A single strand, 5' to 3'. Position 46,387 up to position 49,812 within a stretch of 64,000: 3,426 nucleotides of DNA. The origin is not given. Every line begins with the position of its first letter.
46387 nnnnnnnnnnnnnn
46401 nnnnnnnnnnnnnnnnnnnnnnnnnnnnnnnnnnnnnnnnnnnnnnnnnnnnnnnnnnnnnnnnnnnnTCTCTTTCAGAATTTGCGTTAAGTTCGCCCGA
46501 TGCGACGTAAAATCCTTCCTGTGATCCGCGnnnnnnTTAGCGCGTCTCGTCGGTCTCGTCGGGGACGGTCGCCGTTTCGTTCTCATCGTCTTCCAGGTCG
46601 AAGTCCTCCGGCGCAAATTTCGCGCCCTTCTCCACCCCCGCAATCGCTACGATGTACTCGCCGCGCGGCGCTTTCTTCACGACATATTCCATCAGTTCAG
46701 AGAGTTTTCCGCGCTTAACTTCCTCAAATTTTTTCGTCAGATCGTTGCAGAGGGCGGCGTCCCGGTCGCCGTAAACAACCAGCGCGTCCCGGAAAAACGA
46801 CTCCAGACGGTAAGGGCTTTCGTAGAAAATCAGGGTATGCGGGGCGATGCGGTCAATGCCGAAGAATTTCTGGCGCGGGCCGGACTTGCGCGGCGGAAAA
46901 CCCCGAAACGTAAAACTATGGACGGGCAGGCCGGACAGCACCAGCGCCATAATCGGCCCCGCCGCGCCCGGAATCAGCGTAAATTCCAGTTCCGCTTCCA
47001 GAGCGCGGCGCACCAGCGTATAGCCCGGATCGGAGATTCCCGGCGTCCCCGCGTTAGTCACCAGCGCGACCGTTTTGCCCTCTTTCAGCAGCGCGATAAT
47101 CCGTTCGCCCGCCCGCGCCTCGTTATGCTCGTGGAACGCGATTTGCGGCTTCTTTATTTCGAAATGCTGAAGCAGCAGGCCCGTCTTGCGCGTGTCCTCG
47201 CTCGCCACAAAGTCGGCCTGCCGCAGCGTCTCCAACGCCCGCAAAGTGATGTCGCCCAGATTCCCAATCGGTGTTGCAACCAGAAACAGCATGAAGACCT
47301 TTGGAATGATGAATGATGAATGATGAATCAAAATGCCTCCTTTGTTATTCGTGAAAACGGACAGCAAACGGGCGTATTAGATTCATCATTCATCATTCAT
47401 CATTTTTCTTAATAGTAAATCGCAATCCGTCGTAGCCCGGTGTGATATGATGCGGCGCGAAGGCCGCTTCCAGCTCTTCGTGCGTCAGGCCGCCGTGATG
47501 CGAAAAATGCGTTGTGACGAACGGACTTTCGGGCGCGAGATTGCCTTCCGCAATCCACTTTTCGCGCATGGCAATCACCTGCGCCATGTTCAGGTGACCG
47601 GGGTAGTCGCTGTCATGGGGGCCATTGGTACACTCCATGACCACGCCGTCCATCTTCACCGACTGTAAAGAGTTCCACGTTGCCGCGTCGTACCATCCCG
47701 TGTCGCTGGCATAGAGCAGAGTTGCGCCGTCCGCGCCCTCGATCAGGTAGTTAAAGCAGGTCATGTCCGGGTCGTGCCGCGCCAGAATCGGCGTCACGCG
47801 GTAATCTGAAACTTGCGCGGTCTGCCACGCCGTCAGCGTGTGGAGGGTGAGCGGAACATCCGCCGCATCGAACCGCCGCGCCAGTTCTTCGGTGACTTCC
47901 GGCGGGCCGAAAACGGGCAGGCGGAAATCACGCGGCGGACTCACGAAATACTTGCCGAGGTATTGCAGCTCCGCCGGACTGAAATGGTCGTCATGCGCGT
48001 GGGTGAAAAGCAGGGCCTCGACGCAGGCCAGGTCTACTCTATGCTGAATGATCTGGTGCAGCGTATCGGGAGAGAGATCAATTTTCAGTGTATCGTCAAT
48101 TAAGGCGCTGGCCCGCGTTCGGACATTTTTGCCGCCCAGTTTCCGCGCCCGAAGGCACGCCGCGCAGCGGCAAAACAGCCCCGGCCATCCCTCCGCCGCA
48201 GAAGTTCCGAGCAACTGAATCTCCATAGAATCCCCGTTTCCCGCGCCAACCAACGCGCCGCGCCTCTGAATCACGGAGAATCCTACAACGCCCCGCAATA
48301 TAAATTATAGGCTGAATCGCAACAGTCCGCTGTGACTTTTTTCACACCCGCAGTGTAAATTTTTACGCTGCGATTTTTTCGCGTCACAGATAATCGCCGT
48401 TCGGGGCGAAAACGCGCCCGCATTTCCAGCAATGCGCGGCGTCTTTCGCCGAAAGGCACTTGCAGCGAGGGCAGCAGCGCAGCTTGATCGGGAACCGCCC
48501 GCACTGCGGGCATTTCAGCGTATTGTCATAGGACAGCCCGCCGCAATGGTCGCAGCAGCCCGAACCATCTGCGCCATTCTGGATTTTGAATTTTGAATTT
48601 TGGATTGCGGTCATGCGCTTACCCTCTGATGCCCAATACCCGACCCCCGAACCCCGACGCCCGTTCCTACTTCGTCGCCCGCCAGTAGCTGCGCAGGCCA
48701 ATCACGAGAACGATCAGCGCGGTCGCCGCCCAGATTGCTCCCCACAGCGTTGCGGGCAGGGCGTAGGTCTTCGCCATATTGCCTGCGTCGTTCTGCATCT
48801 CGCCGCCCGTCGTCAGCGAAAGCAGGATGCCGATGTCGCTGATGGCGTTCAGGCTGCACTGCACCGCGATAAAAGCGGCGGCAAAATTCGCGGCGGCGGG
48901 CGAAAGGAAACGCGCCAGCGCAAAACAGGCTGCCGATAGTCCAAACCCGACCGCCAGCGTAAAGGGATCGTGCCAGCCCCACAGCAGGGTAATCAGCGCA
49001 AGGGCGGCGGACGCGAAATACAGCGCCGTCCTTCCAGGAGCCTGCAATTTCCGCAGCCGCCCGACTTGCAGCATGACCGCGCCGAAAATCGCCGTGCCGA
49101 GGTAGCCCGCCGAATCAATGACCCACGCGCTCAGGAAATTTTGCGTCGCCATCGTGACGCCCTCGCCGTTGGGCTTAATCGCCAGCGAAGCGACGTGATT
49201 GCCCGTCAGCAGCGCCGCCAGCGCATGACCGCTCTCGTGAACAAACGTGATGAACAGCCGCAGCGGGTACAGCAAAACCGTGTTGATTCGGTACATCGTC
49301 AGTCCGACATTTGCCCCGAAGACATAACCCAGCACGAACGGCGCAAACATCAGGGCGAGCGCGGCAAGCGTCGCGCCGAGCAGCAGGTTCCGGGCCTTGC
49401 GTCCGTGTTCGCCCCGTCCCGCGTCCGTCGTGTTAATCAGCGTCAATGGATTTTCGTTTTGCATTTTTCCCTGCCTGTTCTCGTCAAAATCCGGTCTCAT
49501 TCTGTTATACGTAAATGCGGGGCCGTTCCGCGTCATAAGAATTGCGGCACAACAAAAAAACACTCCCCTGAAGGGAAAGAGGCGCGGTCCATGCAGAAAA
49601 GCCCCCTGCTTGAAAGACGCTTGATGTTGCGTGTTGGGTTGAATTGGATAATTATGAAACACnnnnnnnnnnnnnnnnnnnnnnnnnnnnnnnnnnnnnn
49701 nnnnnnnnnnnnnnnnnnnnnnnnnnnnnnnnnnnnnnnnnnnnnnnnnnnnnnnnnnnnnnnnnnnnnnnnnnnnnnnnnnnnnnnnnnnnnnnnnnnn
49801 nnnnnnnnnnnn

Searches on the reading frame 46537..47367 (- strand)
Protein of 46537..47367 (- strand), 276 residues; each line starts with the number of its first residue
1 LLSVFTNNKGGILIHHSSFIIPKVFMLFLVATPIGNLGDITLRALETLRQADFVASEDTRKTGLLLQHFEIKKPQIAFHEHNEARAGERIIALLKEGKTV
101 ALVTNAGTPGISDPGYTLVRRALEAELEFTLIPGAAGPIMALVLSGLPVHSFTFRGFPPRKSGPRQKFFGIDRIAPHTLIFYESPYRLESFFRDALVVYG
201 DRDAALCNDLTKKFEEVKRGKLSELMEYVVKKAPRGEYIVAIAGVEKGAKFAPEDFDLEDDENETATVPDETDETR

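Call 52: search_protein_families(library=pfam, proteins=[window:46537-47367:-], max_evalue=0.00001)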
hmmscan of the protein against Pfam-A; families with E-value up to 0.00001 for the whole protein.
window:46537-47367:- (276 aa): 1 family
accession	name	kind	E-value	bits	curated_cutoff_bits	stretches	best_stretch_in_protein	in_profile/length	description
PF00590.25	TP_methylase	-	1.1e-29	104.3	27.8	1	26-225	1-211/212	Tetrapyrrole (Corrin/Porphyrin) Methylases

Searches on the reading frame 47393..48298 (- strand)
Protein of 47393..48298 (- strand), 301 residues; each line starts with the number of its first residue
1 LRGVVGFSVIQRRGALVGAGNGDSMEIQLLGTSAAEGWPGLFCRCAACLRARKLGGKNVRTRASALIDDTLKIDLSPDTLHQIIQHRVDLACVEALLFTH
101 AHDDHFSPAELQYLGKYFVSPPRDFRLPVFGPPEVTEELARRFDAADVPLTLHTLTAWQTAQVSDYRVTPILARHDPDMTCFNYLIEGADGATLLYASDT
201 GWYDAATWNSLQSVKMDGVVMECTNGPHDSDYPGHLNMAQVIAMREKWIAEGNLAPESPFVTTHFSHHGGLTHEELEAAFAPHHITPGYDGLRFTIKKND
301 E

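Call 52: search_protein_families(library=pfam, proteins=[window:47393-48298:-], max_evalue=0.00001)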
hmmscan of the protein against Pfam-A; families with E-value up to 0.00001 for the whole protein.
window:47393-48298:- (301 aa): 1 family
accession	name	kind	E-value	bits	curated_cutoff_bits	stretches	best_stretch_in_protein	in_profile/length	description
PF12706.13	Lactamase_B_2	-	1.1e-15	58.2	27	1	73-244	5-186/200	Beta-lactamase superfamily domain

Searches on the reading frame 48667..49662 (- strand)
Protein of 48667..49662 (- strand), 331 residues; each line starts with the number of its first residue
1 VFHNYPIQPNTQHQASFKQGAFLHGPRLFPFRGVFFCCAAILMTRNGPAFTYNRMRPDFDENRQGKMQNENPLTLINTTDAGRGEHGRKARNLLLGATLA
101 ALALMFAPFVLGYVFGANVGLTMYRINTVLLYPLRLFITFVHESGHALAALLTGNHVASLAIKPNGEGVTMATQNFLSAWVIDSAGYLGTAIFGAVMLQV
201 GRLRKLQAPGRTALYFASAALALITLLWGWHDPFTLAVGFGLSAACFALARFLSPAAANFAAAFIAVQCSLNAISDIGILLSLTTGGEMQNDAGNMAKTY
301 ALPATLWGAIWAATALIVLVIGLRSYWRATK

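Call 52: search_protein_families(library=pfam, proteins=[window:48667-49662:-], max_evalue=0.00001)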
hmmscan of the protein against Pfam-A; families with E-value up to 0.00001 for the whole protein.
window:48667-49662:- (331 aa): 1 family
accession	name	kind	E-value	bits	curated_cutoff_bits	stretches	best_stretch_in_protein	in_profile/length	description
PF13398.12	Peptidase_M50B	-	1.2e-37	130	26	1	124-321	10-200/201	Peptidase M50B-like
